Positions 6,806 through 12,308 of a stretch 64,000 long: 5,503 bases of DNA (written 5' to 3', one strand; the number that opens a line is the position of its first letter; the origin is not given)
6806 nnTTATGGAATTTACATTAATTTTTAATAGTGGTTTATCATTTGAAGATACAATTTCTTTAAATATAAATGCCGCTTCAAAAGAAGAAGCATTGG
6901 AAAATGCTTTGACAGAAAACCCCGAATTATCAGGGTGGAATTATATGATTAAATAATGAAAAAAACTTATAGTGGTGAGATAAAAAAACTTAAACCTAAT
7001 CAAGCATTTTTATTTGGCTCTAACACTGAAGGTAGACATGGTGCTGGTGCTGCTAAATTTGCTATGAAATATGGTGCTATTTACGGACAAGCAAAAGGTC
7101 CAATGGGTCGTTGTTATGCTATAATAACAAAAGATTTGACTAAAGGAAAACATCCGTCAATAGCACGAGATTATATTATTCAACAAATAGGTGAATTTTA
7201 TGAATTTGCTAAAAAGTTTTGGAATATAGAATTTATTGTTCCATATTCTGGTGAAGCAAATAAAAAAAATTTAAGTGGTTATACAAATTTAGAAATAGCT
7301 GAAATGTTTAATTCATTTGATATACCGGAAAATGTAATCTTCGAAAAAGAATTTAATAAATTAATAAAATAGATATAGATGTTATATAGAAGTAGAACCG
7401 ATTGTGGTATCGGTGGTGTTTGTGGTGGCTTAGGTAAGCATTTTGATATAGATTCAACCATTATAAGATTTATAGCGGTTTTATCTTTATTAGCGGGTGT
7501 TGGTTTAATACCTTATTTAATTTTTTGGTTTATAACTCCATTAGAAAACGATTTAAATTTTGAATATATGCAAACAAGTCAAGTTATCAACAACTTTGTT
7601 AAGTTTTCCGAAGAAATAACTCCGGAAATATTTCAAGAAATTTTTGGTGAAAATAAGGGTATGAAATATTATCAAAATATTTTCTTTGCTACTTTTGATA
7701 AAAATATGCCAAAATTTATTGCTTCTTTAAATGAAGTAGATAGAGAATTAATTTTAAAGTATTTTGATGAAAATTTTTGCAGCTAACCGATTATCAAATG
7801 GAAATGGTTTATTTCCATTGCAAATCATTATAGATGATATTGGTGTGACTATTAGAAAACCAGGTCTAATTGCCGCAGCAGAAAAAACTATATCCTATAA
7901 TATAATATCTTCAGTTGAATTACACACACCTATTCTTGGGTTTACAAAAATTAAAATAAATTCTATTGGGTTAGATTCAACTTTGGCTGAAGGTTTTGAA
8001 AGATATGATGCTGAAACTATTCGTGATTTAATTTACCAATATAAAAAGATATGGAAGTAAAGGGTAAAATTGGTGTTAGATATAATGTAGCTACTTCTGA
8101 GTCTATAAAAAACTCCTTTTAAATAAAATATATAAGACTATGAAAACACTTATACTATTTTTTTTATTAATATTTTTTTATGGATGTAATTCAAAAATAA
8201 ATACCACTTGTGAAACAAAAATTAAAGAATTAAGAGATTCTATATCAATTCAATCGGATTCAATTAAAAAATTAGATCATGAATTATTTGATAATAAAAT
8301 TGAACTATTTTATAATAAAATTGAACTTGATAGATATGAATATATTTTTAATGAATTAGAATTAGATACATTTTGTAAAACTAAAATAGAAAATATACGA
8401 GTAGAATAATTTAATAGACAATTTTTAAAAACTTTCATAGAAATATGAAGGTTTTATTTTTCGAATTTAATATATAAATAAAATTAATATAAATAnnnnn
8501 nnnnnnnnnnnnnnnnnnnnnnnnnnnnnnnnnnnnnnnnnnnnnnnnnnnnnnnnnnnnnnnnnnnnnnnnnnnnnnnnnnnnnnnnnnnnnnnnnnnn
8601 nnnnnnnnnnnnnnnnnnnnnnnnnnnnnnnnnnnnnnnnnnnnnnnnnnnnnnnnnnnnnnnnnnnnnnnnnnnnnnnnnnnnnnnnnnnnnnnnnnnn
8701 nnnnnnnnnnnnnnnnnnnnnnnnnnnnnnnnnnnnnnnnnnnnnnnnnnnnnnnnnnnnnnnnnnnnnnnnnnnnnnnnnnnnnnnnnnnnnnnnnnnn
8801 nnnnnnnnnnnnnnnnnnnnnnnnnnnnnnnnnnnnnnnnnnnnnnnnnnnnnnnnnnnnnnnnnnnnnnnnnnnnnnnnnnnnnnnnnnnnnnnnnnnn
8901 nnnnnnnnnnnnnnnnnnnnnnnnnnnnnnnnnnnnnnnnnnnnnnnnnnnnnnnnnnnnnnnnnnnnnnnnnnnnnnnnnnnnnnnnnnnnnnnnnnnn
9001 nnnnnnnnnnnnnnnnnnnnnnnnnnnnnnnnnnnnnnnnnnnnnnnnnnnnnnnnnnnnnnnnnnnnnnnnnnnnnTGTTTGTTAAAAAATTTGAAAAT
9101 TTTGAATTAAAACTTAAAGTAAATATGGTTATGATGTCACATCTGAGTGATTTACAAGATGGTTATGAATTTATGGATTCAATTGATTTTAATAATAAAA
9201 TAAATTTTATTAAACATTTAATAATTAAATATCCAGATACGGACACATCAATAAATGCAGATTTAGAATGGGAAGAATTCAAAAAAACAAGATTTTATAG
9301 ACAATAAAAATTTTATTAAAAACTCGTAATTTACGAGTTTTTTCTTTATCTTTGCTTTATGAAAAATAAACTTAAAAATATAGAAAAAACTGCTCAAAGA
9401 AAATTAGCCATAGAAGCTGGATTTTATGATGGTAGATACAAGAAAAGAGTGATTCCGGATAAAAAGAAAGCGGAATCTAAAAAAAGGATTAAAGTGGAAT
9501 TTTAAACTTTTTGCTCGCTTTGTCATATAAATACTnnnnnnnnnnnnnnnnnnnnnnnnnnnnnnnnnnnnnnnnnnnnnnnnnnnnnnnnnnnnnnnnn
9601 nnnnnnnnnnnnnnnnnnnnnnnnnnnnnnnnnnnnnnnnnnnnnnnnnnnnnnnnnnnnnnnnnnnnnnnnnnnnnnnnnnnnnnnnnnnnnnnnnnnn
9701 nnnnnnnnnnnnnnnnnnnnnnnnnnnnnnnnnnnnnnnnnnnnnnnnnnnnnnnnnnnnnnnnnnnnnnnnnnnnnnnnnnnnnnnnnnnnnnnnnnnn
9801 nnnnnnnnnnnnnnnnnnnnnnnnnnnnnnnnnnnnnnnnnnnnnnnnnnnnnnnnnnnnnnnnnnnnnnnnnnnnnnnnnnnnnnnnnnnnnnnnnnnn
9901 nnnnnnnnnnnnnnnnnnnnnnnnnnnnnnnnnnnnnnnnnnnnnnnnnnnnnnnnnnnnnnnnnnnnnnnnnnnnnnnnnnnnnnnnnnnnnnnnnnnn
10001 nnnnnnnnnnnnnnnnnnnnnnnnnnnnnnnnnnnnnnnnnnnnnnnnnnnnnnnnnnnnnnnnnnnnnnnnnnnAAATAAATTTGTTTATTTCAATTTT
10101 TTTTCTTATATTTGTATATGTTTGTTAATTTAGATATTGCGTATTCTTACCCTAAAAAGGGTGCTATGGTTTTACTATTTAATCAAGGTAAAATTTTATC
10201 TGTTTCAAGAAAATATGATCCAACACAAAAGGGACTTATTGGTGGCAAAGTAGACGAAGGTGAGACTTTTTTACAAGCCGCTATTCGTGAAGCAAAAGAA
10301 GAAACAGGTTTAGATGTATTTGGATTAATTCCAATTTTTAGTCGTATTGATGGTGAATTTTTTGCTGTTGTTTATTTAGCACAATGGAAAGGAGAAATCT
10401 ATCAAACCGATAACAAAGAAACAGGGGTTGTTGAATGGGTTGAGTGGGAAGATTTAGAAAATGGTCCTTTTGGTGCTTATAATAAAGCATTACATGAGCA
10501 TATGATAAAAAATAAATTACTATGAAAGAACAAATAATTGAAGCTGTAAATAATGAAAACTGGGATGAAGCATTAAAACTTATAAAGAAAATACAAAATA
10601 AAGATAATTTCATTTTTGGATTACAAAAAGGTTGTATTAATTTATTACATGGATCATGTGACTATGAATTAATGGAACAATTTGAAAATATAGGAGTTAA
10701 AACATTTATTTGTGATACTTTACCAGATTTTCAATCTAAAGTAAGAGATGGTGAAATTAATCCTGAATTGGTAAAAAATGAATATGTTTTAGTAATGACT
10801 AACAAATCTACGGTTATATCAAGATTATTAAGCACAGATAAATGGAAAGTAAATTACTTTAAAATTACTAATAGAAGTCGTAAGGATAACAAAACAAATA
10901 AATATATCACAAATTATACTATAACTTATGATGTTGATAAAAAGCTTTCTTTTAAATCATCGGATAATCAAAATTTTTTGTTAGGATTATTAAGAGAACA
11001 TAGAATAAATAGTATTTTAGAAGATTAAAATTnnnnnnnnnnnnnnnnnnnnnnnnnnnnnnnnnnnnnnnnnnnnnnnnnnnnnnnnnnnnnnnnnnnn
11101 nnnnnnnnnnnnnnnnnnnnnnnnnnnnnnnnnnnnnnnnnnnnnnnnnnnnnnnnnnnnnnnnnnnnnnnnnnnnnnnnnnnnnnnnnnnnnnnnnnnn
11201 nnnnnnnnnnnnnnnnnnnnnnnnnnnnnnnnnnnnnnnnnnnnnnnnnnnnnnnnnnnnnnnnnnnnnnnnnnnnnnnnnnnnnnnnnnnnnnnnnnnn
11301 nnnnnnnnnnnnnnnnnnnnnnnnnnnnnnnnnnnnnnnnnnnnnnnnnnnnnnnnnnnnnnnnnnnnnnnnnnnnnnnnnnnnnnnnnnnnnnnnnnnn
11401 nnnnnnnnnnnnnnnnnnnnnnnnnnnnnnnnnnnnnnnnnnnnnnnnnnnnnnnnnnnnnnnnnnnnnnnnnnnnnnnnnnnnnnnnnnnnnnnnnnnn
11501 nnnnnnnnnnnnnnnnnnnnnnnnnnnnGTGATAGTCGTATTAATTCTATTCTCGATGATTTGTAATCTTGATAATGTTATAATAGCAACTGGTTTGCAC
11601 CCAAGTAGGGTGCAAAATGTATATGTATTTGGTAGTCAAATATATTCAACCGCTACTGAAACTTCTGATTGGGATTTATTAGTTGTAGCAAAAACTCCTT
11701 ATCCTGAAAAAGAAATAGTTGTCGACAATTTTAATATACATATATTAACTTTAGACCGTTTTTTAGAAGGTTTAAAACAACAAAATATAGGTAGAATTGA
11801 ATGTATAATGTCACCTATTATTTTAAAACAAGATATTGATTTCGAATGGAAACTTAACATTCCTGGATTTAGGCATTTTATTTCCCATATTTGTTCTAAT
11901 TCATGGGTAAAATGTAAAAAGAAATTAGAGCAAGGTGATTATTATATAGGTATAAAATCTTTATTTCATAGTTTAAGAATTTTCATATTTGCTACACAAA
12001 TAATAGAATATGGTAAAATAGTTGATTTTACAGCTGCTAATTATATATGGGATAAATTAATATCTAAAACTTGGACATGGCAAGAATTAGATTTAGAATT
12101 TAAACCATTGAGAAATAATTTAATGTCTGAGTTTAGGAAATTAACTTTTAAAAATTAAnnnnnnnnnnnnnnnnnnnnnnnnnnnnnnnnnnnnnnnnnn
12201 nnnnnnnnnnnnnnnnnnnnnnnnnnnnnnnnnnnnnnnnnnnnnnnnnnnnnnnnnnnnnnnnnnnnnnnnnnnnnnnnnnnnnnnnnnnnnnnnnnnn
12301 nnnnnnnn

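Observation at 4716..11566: Nucleotide / NAD-related accessory gene set (MazG, extended Prs-like kinase, coupled micro-ORF, Gly-loop protein, Nudix) with a CoaD/NMNAT-like enzyme at 44389-44865: candidate counter-defence or metabolic takeover module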

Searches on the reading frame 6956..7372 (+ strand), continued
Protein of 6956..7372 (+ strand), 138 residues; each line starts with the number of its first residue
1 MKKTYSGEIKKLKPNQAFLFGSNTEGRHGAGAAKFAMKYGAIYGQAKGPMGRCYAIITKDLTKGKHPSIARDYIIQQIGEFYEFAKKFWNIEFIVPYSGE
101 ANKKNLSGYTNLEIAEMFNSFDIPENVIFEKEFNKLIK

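Call 69: fold_search(model_id=the predicted structure, library=viral)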
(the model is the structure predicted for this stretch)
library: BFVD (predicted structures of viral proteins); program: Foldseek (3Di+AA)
matches with E <= 10: 536; with E <= 0.001: 7
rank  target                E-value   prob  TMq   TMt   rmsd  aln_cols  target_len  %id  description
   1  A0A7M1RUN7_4          1.4e-19  1.00  0.94  0.11   1.0       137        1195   56  DNA helicase [uncultured phage cr50_1]
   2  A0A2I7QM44            1.4e-14  1.00  0.88  0.79   3.7       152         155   38  (no name in the UniProt tables at hand)
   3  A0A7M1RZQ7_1          5.9e-13  1.00  0.93  0.11   1.4       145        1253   41  ART-PolyVal-like domain-containing protein [uncultured phage cr116_1]
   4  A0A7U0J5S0            1.0e-09  1.00  0.74  0.48   2.5       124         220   33  Uncharacterized protein [Klebsiella phage vB_KpP_FBKp27]
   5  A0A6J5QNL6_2          1.8e-08  1.00  0.80  0.10   3.5       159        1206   26  DNA 3'-5' helicase [uncultured Caudovirales phage]
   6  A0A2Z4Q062            4.0e-08  1.00  0.68  0.80   2.3       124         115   22  Uncharacterized protein [Escherichia phage phi G17]
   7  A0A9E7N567            1.6e-07  1.00  0.72  0.65   2.8       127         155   30  (no name in the UniProt tables at hand)
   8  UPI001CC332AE         2.8e-03  1.00  0.63  0.23   4.1       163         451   10  (no name look-up for this kind of identifier)
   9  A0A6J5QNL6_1          9.9e-03  1.00  0.65  0.09   5.4       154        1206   20  DNA 3'-5' helicase [uncultured Caudovirales phage]
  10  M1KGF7                9.9e-03  0.99  0.56  0.08   5.1       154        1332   12  Non-structural polyprotein (Fragment) [Venezuelan equine encephalitis virus]
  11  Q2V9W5                9.9e-03  0.98  0.57  0.19   5.2       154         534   12  Non-structural polyprotein (Fragment) [Eastern equine encephalitis virus]
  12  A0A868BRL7            1.2e-02  1.00  0.56  0.43   6.6       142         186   16  (no name in the UniProt tables at hand)
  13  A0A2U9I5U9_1          1.2e-02  0.96  0.51  0.08   5.9       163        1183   12  (no name in the UniProt tables at hand)
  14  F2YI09                1.3e-02  0.98  0.54  0.18   5.3       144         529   16  Non-structural polyprotein (Fragment) [Chikungunya virus]
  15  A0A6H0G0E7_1          1.4e-02  1.00  0.69  0.10   3.5       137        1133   12  (no name in the UniProt tables at hand)
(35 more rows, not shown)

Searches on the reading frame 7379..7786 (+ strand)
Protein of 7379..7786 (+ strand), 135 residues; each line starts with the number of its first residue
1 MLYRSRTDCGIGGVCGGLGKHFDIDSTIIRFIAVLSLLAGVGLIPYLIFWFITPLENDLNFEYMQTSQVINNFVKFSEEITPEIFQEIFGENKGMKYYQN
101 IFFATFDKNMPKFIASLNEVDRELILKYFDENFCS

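Call 3: search_protein_families(library=pfam, proteins=[window:7379-7786:+], max_evalue=0.01)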
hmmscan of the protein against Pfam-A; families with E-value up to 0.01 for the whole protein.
window:7379-7786:+ (135 aa): 1 family
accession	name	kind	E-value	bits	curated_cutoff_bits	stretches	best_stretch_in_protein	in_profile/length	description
PF04024.17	PspC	-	5.1e-19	68.3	25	1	2-55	3-57/58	PspC domain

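Call 4: search_protein_families(library=phrogs, proteins=[window:7379-7786:+], max_evalue=0.001)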
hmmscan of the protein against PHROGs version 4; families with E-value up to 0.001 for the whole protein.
window:7379-7786:+ (135 aa): 0 families

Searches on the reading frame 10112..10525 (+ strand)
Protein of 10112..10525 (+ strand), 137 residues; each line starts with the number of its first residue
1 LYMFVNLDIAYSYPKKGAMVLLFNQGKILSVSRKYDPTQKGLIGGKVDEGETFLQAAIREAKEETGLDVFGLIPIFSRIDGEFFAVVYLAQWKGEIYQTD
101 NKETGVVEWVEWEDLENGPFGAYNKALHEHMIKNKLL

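Call 3: search_protein_families(library=pfam, proteins=[window:10112-10525:+], max_evalue=0.01)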
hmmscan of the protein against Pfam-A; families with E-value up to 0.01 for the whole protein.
window:10112-10525:+ (137 aa): 1 family
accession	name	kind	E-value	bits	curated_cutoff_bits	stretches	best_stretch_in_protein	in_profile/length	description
PF00293.34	NUDIX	-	7.4e-21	75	21.1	1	16-119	4-122/134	NUDIX domain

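Call 4: search_protein_families(library=phrogs, proteins=[window:10112-10525:+], max_evalue=0.001)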
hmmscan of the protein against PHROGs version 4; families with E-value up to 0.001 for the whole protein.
window:10112-10525:+ (137 aa): 5 families
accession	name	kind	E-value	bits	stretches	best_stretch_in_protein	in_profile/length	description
phrog_1198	-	other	2.6e-22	80.8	1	12-132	35-172/253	MutT/NUDIX hydrolase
phrog_1185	-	other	3.6e-10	40.8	1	18-70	151-211/301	nudix hydrolase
phrog_15528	-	head and packaging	3.7e-09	36.5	1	17-114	523-622/794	portal protein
phrog_6216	-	unknown function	5.4e-07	29.7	1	21-117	7-100/545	-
phrog_10313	-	other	2.7e-05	24.9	1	15-113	11-119/159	nudix hydrolase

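Call 48: search_protein_families(library=ncbifam, proteins=[window:10112-10525:+], max_evalue=0.01)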
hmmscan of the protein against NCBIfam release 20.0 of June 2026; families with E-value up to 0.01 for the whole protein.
window:10112-10525:+ (137 aa): 19 families
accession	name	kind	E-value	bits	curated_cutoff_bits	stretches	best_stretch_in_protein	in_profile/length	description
TIGR00586.1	mutt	equivalog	5.7e-09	36.1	97.9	1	43-129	37-125/129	8-oxo-dGTP diphosphatase MutT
NF006530.0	PRK08999.1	equivalog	4e-08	32.7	245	1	19-126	11-123/315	Nudix family hydrolase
NF008044.0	PRK10776.1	equivalog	1.1e-06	28.6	148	1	43-131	36-126/130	8-oxo-dGTP diphosphatase MutT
NF006961.0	PRK09438.1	equivalog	1.1e-06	28.2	103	1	18-69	12-63/151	dihydroneopterin triphosphate diphosphatase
NF041652.1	Nud_hyd_Dein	equivalog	1.1e-05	25.6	200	1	17-70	16-75/152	Nudix hydrolase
NF007834.0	PRK10546.1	equivalog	3.5e-05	23.6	156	1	23-69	12-61/135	pyrimidine (deoxy)nucleoside triphosphate diphosphatase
TIGR02705.1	nudix_YtkD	equivalog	4.1e-05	23.2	154.4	1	44-69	51-76/156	RNA deprotection pyrophosphohydrolase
NF008003.0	PRK10729.1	equivalog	7.3e-05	22.1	248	1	17-78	69-130/210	ADP-ribose diphosphatase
TIGR00052.1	TIGR00052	subfamily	0.00012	21.7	79.55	1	13-77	52-119/188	nudix-type nucleoside diphosphatase, YffH/AdpP family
NF003791.0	PRK05379.2-3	equivalog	0.00046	19.5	409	1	22-70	209-259/340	bifunctional nicotinamide-nucleotide adenylyltransferase/Nudix hydroxylase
NF003786.0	PRK05379.1-2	equivalog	0.00049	19.4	397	1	22-69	225-274/354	bifunctional nicotinamide-nucleotide adenylyltransferase/Nudix hydroxylase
NF008736.0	PRK11762.1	equivalog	0.00056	19.5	169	1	40-67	76-103/186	ADP compounds hydrolase NudE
NF001938.0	PRK00714.1-5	equivalog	0.00084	18.7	116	1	19-69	18-76/172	RNA pyrophosphohydrolase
NF003788.0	PRK05379.1-5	equivalog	0.0013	18.1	354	1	21-69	219-269/351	bifunctional nicotinamide-nucleotide adenylyltransferase/Nudix hydroxylase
NF001299.0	PRK00241.1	equivalog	0.0018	17.8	158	1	28-71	149-192/263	NAD(+) diphosphatase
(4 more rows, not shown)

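Call 67: search_protein_families(library=padloc, proteins=[window:10112-10525:+], max_evalue=0.01)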
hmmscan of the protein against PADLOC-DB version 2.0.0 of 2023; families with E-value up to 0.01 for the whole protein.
window:10112-10525:+ (137 aa): 1 family
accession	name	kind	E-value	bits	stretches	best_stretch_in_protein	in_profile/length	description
PDLC04899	PDC-S07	-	1.1e-08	32.8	1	21-133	13-130/135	-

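Call 82: search_solved_structures(query=window:10112-10525:+, max_evalue=0.001)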
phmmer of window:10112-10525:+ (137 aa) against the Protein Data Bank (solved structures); distinct sequences matched with E-value up to 0.001: 15.
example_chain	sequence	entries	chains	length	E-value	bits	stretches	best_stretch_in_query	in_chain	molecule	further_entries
2yyh_A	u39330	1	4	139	7.9e-06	29.2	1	28-96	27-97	8-OXO-dGTPase domain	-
2o1c_A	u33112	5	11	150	2.4e-05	27.6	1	19-71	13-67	dATP pyrophosphohydrolase | Dihydroneopterin triphosphate diphosphatase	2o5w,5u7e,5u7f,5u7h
3id9_A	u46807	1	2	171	2.6e-05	27.5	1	21-70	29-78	MutT/NUDIX family protein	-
1nqy_A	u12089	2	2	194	6.2e-05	26.3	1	28-86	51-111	CoA pyrophosphatase (MutT/nudix family protein)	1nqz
5otn_A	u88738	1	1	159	6.8e-05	26.1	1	18-121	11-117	Nudix (Nucleoside diphosphate linked moiety X)-type motif 1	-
2yvm_A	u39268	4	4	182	8.2e-05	25.9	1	19-88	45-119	MutT/nudix family protein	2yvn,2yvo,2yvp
5hzx_A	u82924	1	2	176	8.6e-05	25.8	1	18-121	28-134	Nudix (Nucleoside diphosphate linked moiety X)-type motif 1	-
4kyx_A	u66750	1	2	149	0.00017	24.8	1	12-121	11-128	ADP-ribose pyrophosphatase MutT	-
4dyw_A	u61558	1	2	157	0.00018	24.8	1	13-116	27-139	MutT/NUDIX family protein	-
3f13_A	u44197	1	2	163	0.00019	24.7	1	39-95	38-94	putative nudix hydrolase family member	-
2jvb_A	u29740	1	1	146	0.00044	23.5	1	12-127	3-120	mRNA-decapping enzyme subunit 2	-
4kg4_A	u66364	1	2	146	0.00045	23.5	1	12-128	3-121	mRNA-decapping enzyme subunit 2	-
1f3y_A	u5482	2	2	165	0.00051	23.3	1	13-74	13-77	DIADENOSINE 5',5'''-P1,P4-TETRAPHOSPHATE HYDROLASE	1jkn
4k6e_A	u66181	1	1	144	0.00063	23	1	13-127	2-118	mRNA-decapping enzyme subunit 2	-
5lon_A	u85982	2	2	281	0.00082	22.6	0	13-116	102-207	KLLA0F23980p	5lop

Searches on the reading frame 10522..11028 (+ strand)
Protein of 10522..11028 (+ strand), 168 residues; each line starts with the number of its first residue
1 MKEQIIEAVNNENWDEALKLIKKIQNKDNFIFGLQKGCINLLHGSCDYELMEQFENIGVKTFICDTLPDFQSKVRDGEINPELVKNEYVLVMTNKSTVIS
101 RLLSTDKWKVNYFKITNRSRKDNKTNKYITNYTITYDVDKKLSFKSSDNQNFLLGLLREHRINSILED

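Call 3: search_protein_families(library=pfam, proteins=[window:10522-11028:+], max_evalue=0.01)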
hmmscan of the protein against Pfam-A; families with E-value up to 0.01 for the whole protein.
window:10522-11028:+ (168 aa): 1 family
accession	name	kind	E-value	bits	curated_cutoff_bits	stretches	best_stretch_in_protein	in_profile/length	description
PF16111.11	DUF4829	-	0.0083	17.3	25.5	0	89-159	34-107/119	Domain of unknown function (DUF4829)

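Call 4: search_protein_families(library=phrogs, proteins=[window:10522-11028:+], max_evalue=0.001)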
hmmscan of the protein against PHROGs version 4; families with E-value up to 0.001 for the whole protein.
window:10522-11028:+ (168 aa): 1 family
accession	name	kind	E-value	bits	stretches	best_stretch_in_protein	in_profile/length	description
phrog_26000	-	unknown function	0.00075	20.3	0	20-140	54-169/188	-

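Call 67: search_protein_families(library=padloc, proteins=[window:10522-11028:+], max_evalue=0.01)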
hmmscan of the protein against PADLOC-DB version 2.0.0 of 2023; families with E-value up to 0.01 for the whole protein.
window:10522-11028:+ (168 aa): 0 families

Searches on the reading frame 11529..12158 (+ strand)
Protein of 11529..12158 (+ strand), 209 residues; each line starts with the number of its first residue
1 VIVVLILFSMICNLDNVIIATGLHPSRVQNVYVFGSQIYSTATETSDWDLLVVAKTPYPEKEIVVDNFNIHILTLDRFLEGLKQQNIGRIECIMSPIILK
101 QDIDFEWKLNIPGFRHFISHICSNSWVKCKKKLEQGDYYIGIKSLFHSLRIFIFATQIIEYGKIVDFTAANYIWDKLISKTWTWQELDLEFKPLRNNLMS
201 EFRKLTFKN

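Call 3: search_protein_families(library=pfam, proteins=[window:11529-12158:+], max_evalue=0.01)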
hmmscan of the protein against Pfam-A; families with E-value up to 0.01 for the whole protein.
window:11529-12158:+ (209 aa): 3 families
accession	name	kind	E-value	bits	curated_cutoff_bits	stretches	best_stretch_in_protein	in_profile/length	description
PF18765.7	Polbeta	-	1.2e-05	25.8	26.9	1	26-61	11-46/93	Polymerase beta, Nucleotidyltransferase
PF01909.29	NTP_transf_2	-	1.9e-05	25.4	21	1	28-69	14-55/93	Nucleotidyltransferase domain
PF22600.2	MTPAP-like_central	-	0.0054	17.2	27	1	29-94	40-100/139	Poly(A) RNA polymerase, mitochondrial-like, central palm domain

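Call 4: search_protein_families(library=phrogs, proteins=[window:11529-12158:+], max_evalue=0.001)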
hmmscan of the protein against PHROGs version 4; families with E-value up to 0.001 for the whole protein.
window:11529-12158:+ (209 aa): 1 family
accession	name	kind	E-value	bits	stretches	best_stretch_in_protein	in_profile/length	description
phrog_388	-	DNA, RNA and nucleotide metabolism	3e-07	30.8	1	28-108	38-130/351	nucleotidyltransferase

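Call 48: search_protein_families(library=ncbifam, proteins=[window:11529-12158:+], max_evalue=0.01)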
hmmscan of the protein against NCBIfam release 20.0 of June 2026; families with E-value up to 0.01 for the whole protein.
window:11529-12158:+ (209 aa): 2 families
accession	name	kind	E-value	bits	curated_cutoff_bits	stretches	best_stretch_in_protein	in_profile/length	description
NF047752.1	MntA_antitoxin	equivalog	1.4e-05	24.9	60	1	28-57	7-36/106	type VII toxin-antitoxin system MntA family adenylyltransferase antitoxin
NF012212.1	ANT_9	subfamily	0.0019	17.5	340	1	19-62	12-55/249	aminoglycoside nucleotidyltransferase ANT(9)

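Call 67: search_protein_families(library=padloc, proteins=[window:11529-12158:+], max_evalue=0.01)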
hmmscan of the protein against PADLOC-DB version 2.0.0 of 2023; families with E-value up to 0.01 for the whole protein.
window:11529-12158:+ (209 aa): 7 families
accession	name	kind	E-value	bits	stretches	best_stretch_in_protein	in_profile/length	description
PDLC04902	PDC-S09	-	8.4e-06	24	1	23-57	16-50/97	-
PDLC04903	PDC-S09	-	4.6e-05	21.7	1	23-60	21-58/108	-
PDLC04904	PDC-S09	-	0.0001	20.5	1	26-56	23-53/104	-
PDLC04906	PDC-S09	-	0.00054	18.3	1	27-57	23-53/98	-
PDLC04905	PDC-S09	-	0.005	15.2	1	26-58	19-52/101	-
PDLC04368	PDC-M05A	-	0.0051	14.7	1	26-56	105-135/201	-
PDLC04907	PDC-S09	-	0.0077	14.3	0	27-57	26-56/114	-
